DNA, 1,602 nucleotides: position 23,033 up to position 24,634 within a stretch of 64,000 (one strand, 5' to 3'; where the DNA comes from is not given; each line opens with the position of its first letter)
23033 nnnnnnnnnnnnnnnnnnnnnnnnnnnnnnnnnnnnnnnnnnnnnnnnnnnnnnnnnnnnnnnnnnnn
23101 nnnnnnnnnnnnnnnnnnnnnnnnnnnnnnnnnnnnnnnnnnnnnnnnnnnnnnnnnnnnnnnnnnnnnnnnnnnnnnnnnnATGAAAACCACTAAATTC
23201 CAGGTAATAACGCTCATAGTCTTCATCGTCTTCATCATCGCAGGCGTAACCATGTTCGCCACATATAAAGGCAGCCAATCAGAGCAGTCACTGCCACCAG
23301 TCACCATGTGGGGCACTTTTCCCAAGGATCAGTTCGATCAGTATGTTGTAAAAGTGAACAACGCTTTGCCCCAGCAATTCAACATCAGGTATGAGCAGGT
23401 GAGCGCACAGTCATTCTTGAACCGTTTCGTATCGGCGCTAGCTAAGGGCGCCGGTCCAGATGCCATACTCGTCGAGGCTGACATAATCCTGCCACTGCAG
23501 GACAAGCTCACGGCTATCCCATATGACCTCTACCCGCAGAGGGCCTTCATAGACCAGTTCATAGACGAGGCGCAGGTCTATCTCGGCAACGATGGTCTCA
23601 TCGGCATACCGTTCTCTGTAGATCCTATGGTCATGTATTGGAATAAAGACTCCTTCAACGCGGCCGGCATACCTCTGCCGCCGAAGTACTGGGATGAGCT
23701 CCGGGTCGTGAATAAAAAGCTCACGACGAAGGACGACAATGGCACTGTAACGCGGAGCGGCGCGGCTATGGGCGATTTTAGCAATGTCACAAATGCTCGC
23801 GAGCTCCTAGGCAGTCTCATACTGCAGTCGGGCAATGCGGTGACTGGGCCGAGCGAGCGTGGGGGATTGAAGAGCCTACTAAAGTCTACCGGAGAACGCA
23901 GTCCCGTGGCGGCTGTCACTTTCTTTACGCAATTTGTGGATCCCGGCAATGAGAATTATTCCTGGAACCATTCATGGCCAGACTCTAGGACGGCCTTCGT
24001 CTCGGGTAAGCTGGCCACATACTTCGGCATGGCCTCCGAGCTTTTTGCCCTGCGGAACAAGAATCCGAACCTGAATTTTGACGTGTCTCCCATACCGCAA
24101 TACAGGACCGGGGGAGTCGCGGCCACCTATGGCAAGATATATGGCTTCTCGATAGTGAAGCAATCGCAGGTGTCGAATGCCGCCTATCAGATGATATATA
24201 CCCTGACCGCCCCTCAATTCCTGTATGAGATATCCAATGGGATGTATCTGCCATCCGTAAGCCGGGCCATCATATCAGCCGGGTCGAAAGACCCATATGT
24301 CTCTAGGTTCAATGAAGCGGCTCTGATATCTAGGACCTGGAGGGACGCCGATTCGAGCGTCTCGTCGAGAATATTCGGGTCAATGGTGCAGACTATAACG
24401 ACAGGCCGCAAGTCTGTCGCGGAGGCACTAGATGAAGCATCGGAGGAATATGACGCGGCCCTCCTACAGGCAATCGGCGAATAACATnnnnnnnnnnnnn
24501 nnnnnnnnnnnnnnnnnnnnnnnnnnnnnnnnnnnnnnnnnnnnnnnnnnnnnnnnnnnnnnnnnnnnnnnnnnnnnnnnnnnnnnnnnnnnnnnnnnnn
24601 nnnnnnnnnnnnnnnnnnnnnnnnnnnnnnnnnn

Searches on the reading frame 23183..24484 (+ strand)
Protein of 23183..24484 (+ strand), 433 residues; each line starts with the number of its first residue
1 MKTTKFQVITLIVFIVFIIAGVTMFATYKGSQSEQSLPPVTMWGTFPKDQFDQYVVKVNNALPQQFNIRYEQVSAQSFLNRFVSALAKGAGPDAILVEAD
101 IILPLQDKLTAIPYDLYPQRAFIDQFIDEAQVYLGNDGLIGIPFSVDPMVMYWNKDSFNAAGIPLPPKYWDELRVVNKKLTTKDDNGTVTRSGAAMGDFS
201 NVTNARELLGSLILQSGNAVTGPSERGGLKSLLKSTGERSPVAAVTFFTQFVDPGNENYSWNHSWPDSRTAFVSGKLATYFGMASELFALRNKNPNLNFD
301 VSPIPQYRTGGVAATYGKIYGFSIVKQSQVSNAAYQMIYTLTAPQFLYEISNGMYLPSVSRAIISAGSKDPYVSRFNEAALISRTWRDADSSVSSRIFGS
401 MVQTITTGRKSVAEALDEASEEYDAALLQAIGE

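Call 10: search_protein_families(library=pfam, proteins=[window:23183-24484:+], max_evalue=0.001)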
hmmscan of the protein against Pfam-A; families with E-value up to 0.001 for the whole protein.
window:23183-24484:+ (433 aa): 2 families
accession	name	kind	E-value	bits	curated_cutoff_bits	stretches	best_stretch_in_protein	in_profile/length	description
PF01547.30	SBP_bac_1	-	4.4e-20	73.3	26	1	67-342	25-301/307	Bacterial extracellular solute-binding protein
PF13416.11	SBP_bac_8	-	2.2e-17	64.2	27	1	66-357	12-260/279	Bacterial extracellular solute-binding protein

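Call 51: search_protein_families(library=ncbifam, proteins=[window:23183-24484:+], max_evalue=0.01)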
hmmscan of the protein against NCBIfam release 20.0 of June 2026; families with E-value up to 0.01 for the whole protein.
window:23183-24484:+ (433 aa): 2 families
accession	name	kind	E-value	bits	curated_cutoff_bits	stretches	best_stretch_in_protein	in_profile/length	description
NF007011.0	PRK09474.1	equivalog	2.7e-06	26.5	291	1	71-186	62-171/396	maltose/maltodextrin ABC transporter substrate-binding protein MalE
NF008211.0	PRK10974.1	equivalog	0.00019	20.2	411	1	138-182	137-183/439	sn-glycerol-3-phosphate ABC transporter substrate-binding protein UgpB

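Call 57: find_homologous_proteins(query=window:23183-24484:+, max_evalue=1e-10)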
Query window:23183-24484:+ (433 aa): 590 proteins with E <= 1e-10 among 8000 candidates; the best 120 are listed.
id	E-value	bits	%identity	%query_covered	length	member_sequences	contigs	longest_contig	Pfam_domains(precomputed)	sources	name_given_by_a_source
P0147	1.6e-270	915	94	100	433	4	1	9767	PF13416.12,PF01547.31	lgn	-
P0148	3.1e-206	703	70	100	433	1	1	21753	PF13416.12,PF01547.31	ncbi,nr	ncbi:MAG: extracellular solute-binding protein [Candidatus Taylorbacteria bacterium]|nr:extracellula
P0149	1.5e-205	701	71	100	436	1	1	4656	PF13416.12,PF01547.31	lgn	-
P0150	5.8e-203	692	69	100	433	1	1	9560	PF13416.12,PF01547.31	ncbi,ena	-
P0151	1.7e-201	688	69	100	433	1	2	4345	PF13416.12,PF01547.31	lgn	-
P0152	8.7e-200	682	69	100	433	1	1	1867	PF13416.12,PF01547.31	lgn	-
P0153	2.1e-194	664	67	100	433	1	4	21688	PF13416.12,PF01547.31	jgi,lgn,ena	-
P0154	3.4e-194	664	68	100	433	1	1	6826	PF13416.12,PF01547.31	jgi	-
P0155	5.2e-188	643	62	99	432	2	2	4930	PF13416.12,PF01547.31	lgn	-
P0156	3.6e-182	624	62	100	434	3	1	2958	PF13416.12,PF01547.31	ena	-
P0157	1.9e-181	622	63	100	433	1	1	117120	PF01547.31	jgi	jgi:ABC-type glycerol-3-phosphate transport system substrate-binding protein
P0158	4.3e-181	620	60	100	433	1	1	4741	PF13416.12,PF01547.31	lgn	-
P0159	2.0e-180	618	62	100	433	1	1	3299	PF13416.12,PF01547.31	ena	-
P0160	9.1e-178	610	62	100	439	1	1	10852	PF13416.12,PF01547.31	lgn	-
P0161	1.9e-176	605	59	100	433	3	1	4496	PF13416.12,PF01547.31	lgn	-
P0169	5.6e-164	564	57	100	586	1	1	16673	PF13416.12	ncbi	-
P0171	2.9e-163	562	57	100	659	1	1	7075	PF18895.6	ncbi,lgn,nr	ncbi:MAG: hypothetical protein JWO00_547 [Candidatus Parcubacteria bacterium]|nr:hypothetical protei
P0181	1.7e-156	539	56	99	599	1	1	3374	PF13416.12,PF01547.31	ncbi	-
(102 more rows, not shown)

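Call 76: search_protein_families(library=pfam, proteins=[P0171, P0169], max_evalue=0.001)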
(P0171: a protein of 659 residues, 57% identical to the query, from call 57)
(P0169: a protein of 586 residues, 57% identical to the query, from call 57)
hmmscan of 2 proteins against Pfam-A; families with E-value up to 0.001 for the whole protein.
P0171 (659 aa): 1 family
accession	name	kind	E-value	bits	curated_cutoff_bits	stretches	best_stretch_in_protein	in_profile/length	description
PF18895.5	T4SS_pilin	-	7.1e-07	29.7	26.6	1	527-580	15-69/71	Type IV secretion system pilin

P0169 (586 aa): 0 families

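Call 86: find_encoding_contigs(protein=P0171, flank=8000, max_places=2)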
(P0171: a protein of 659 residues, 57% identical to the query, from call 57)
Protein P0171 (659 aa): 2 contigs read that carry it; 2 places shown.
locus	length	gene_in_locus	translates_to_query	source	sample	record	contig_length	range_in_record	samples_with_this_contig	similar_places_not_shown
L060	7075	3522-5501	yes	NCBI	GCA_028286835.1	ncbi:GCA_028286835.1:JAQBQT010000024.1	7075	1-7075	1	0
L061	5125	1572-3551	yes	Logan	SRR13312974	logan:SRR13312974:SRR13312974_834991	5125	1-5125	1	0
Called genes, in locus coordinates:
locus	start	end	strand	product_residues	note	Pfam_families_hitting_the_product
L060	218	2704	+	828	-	PF00521:DNA_topoisoIV, PF03989:DNA_gyraseA_C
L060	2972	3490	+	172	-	PF01135:PCMT (weak), PF02353:CMAS (weak), PF13489:Methyltransf_23, PF01209:Ubie_methyltran, PF13847:Methyltransf_31, PF08241:Methyltransf_11, PF08242:Methyltransf_12, PF13649:Methyltransf_25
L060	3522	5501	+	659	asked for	PF18895:T4SS_pilin (weak)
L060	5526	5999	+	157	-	PF18895:T4SS_pilin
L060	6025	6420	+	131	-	PF18895:T4SS_pilin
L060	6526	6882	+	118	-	-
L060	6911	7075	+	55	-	?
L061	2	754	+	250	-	?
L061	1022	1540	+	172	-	PF01135:PCMT (weak), PF02353:CMAS (weak), PF13489:Methyltransf_23, PF01209:Ubie_methyltran, PF13847:Methyltransf_31, PF08241:Methyltransf_11, PF08242:Methyltransf_12, PF13649:Methyltransf_25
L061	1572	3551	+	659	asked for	PF18895:T4SS_pilin (weak)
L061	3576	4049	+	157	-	PF18895:T4SS_pilin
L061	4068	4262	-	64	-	-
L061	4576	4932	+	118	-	-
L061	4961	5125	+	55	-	?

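Call 87: predict_structure(alignment_id=A5)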
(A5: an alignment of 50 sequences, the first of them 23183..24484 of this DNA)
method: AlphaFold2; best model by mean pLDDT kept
length: 433 residues; sequences in the alignment: 50
mean_pLDDT: 90.2   pTM: 0.86
mean pLDDT of the five models: 90.2, 89.9, 89.1, 88.9, 86.6
residues with pLDDT >= 90: 308; 70-90: 105; 50-70: 11; < 50: 9
segments of 3 or more residues with pLDDT < 50: 26-34
pLDDT, mean of each block of 10 residues (from residue 1): 73 79 50 66 94 92 90 91 92 94 91 91 86 87 95 97 95 96 93 96 97 95 85 92 97 94 95 97 94 95 94 94 95 93 86 82 89 93 92 95 95 97 93 71
secondary structure, 60 per line:
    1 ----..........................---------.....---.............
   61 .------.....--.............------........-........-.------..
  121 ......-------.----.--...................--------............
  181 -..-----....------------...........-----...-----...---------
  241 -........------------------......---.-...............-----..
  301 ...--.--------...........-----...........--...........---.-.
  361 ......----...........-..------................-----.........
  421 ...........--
elements in order: H5-30 E40-44 H48-61 E68-72 H75-87 E94-98 H103-108 H119-125 E142-154 H155-160 H170-180 E189-192 H205-215 E221-223 E229-231 H242-249 H268-273 E279-283 H284-293 E299-303 E315-325 H331-341 H344-354 H361-366 H371-381 H391-406 H412-431

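Call 89: fold_search(model_id=the predicted structure, library=pdb)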
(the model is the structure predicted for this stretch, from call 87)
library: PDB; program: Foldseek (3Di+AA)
matches with E <= 10: 1495; with E <= 0.001: 1097
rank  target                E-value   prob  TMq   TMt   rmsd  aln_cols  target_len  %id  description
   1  4r9g_A                4.0e-24  1.00  0.62  0.67   5.9       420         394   22  CpMnBP1 with Mannotriose Bound (released 2014-10-29)
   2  4r9f_A                1.0e-23  1.00  0.66  0.70   5.6       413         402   22  CpMnBP1 with Mannobiose Bound (released 2014-10-29)
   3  6dts_A                1.2e-21  1.00  0.66  0.74   4.9       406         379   18  Maltotetraose bound T. maritima MalE2 (released 2018-09-19)
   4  6dts_B                2.2e-21  1.00  0.65  0.73   5.1       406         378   19  Maltotetraose bound T. maritima MalE2 (released 2018-09-19)
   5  7bvt_A                3.4e-21  1.00  0.70  0.77   5.3       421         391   18  Crystal structure of cyclic alpha-maltosyl-1,6-maltose binding protein from Arthrobacter globiformis (released 2020-12-02)
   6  4rjz                  4.5e-21  1.00  0.70  0.78   4.3       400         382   16  Crystal structure of ATU4361 sugar transporter from Agrobacterium fabrum C58, target EFI-510558, an open conformation (released 2014-11-05)
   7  2gha_A                4.8e-21  1.00  0.63  0.71   5.3       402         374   19  Thermotoga maritima maltotriose binding protein bound with maltotriose (released 2007-02-06)
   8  5f7v_A                5.7e-21  1.00  0.65  0.72   5.3       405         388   16  ABC substrate-binding protein Lmo0181 from Listeria monocytogenes in complex with cycloalternan (released 2016-09-07)
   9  5ci5_B                7.2e-21  1.00  0.66  0.72   5.1       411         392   17  Crystal Structure of an ABC transporter Solute Binding Protein from Thermotoga Lettingae TMO (Tlet_1705, TARGET EFI-51 (released 2015-07-22)
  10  6dtu_A                1.2e-20  1.00  0.63  0.71   5.3       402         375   19  Maltotetraose bound T. maritima MalE1 (released 2018-09-19)
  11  4qsd_A                1.3e-20  1.00  0.64  0.71   5.6       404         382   17  Crystal structure of atu4361 sugar transporter from Agrobacterium Fabrum C58, target efi-510558, with bound sucrose (released 2014-08-06)
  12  3n93_B                1.5e-20  1.00  0.60  0.57   5.5       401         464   19  Crystal structure of human CRFR2 alpha extracellular domain in complex with Urocortin 3 (released 2010-10-20)
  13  2fnc_A                1.6e-20  1.00  0.64  0.72   5.3       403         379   18  Thermotoga maritima maltotriose binding protein bound with maltotriose. (released 2007-01-16)
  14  2zyo_A                1.7e-20  1.00  0.70  0.78   4.1       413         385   16  Crystal structure of cyclo/maltodextrin-binding protein complexed with maltotetraose (released 2009-03-31)
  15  2gha_B                1.9e-20  1.00  0.66  0.75   4.8       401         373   18  Thermotoga maritima maltotriose binding protein bound with maltotriose (released 2007-02-06)
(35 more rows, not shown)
